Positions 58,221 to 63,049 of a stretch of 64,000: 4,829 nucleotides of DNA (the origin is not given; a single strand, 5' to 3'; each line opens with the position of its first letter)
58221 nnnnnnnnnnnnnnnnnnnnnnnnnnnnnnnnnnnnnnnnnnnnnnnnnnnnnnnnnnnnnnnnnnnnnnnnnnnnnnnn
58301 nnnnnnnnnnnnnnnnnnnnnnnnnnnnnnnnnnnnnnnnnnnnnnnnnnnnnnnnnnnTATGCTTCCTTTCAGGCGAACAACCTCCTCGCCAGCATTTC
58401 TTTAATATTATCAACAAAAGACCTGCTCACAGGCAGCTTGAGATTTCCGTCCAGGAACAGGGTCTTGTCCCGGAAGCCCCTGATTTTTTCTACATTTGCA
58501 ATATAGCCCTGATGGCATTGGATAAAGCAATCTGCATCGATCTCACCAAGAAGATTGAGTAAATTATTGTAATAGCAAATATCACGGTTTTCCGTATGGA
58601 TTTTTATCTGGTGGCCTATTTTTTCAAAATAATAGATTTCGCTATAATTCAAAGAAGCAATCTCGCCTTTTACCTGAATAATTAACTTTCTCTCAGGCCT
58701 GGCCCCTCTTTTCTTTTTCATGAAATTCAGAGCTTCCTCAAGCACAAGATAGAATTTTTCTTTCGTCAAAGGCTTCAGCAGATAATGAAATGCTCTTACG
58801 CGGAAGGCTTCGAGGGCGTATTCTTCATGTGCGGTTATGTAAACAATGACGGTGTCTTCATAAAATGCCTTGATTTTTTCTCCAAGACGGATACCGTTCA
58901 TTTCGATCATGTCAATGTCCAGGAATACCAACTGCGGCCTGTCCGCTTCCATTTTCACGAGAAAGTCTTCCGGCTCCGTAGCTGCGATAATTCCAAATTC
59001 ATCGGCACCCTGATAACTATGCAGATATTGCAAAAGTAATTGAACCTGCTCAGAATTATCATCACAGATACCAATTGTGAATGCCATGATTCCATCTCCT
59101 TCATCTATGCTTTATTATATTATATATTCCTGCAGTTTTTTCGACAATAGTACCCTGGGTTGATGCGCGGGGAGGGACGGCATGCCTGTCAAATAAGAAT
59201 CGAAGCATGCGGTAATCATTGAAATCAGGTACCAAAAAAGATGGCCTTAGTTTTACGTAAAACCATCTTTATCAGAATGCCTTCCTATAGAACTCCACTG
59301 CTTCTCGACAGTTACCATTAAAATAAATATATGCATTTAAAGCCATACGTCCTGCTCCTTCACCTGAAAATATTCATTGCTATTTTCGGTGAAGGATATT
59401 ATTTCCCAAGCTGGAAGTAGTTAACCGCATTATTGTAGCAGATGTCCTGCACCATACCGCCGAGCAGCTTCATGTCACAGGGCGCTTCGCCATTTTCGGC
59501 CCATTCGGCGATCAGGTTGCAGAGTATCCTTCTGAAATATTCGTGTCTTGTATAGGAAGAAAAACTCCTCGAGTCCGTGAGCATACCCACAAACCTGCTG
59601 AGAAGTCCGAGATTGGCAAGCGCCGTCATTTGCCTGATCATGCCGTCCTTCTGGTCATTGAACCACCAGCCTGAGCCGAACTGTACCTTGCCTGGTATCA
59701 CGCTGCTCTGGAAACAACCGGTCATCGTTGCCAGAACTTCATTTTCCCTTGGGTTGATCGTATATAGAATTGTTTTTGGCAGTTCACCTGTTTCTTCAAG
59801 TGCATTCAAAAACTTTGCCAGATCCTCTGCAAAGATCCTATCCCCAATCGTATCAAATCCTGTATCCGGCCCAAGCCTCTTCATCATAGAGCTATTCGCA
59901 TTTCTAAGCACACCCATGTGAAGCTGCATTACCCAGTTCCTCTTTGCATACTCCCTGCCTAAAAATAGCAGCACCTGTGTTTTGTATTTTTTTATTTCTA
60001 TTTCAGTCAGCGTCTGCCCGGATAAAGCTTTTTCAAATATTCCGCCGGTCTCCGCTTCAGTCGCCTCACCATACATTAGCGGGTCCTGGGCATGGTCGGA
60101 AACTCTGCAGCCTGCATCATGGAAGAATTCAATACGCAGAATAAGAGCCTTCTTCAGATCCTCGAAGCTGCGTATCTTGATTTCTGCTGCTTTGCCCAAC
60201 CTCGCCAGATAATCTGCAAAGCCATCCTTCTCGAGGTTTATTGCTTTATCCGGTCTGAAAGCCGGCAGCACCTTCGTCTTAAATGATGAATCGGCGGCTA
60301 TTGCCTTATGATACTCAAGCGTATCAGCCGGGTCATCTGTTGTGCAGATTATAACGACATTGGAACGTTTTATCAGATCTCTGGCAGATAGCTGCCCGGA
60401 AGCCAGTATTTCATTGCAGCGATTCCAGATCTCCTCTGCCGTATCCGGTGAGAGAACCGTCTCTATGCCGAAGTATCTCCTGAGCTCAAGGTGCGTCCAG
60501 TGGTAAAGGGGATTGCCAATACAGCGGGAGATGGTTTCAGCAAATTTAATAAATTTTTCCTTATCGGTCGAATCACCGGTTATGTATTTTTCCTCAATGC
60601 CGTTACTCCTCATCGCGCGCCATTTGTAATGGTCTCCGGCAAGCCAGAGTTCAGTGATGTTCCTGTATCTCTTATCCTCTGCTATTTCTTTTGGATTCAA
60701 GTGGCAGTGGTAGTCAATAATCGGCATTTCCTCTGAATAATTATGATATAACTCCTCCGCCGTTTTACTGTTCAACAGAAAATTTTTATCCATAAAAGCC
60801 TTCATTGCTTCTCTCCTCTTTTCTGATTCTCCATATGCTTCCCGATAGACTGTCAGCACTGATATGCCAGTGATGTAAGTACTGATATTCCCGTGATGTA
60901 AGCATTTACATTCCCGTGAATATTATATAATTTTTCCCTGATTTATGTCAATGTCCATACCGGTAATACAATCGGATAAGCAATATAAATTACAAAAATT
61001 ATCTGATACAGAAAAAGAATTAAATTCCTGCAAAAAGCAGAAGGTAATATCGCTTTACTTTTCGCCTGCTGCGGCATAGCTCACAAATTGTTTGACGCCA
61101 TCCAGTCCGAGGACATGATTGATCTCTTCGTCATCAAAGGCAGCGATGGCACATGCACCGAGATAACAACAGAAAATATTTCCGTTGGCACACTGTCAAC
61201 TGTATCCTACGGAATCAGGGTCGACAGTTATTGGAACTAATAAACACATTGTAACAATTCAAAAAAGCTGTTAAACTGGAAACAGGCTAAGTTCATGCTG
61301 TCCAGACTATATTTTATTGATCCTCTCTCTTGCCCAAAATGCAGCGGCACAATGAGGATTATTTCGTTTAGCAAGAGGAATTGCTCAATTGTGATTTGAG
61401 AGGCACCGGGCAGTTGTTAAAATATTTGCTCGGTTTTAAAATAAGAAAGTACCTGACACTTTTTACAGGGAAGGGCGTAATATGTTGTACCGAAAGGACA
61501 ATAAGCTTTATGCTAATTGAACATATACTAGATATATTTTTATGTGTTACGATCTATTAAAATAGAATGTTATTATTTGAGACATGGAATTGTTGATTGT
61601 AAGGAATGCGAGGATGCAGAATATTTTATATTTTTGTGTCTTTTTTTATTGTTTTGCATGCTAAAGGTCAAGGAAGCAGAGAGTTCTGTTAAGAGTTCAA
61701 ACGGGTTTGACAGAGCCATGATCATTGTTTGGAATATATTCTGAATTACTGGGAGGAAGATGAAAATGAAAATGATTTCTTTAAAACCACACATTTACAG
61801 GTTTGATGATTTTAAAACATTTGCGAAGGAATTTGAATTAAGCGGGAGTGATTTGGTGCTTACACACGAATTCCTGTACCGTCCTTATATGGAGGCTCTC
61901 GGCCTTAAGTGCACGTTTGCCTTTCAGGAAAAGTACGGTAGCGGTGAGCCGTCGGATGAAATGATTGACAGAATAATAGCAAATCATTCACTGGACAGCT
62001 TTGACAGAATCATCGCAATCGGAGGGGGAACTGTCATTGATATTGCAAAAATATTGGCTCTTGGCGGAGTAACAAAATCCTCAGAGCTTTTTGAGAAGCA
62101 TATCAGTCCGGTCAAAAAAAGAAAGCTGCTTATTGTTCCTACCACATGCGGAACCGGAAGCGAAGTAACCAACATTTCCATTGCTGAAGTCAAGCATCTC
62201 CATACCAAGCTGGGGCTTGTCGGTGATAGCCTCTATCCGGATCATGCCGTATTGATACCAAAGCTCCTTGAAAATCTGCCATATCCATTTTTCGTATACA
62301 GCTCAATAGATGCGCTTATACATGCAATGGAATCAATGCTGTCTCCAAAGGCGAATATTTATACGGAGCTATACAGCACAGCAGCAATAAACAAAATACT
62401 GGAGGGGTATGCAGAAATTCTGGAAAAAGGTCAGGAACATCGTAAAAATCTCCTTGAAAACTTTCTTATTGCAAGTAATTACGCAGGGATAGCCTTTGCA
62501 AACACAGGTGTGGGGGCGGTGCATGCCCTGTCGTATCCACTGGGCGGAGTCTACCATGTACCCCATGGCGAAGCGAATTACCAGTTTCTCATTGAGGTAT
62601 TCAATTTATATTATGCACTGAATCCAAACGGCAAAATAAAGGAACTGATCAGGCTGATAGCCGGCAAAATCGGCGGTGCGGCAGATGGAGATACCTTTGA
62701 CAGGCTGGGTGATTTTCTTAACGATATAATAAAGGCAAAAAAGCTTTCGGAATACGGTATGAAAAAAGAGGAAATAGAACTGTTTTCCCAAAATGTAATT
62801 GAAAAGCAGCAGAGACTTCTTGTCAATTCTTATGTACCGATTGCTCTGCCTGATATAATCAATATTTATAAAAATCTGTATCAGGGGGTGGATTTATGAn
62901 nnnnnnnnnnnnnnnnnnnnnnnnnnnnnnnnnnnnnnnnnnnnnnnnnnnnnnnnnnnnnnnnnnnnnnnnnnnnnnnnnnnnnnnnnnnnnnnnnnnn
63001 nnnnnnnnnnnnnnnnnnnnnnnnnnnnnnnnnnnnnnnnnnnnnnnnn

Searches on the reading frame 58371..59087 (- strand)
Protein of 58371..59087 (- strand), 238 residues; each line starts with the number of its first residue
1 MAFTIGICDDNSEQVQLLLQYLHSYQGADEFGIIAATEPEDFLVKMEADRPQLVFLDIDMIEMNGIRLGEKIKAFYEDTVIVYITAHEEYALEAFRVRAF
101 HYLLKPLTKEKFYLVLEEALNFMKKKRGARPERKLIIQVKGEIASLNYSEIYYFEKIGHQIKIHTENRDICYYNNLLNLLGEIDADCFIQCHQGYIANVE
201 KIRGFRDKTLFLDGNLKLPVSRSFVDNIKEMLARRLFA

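Call 79: search_protein_families(library=pfam, proteins=[window:58371-59087:-], max_evalue=0.001)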
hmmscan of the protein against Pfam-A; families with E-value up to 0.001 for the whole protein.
window:58371-59087:- (238 aa): 2 families
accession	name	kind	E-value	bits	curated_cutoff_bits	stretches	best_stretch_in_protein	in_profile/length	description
PF04397.21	LytTR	-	1.9e-19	70.1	22.6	1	143-232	3-97/98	LytTr DNA-binding domain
PF00072.30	Response_reg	-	3.6e-17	63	30.2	1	6-112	2-106/111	Response regulator receiver domain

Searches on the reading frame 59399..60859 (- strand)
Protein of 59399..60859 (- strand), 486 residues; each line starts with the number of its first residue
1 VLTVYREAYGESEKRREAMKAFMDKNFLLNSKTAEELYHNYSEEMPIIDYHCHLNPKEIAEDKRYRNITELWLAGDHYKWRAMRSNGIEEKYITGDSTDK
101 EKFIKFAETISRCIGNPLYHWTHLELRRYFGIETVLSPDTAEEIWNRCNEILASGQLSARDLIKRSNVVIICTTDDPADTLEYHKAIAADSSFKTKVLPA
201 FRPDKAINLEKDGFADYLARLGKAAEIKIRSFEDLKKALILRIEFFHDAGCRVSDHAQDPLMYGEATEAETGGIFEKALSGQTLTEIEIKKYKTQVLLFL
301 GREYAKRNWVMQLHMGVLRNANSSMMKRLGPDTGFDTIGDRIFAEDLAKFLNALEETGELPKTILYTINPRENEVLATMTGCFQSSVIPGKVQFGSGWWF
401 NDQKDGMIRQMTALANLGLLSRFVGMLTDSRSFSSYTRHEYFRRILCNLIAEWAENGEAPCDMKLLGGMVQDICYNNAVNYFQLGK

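Call 79: search_protein_families(library=pfam, proteins=[window:59399-60859:-], max_evalue=0.001)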
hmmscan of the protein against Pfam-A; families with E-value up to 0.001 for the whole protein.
window:59399-60859:- (486 aa): 1 family
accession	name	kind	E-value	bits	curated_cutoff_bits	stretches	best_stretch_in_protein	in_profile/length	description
PF02614.20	UxaC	-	1.5e-218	726.7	25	1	19-482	1-464/464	Glucuronate isomerase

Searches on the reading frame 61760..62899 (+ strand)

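Call 79: search_protein_families(library=pfam, proteins=[window:61760-62899:+], max_evalue=0.001)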
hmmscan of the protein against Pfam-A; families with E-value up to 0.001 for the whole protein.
window:61760-62899:+ (379 aa): 3 families
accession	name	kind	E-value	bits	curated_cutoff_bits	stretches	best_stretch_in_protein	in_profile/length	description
PF25137.1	ADH_Fe_C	-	8.6e-42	143.5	27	1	179-374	2-194/194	Fe-containing alcohol dehydrogenase family, C-terminal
PF00465.25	Fe-ADH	-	3.7e-25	88.9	31.3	1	31-167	25-168/168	Iron-containing alcohol dehydrogenase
PF13685.12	Fe-ADH_2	-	0.0008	19.9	28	0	68-100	62-94/149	Iron-containing alcohol dehydrogenase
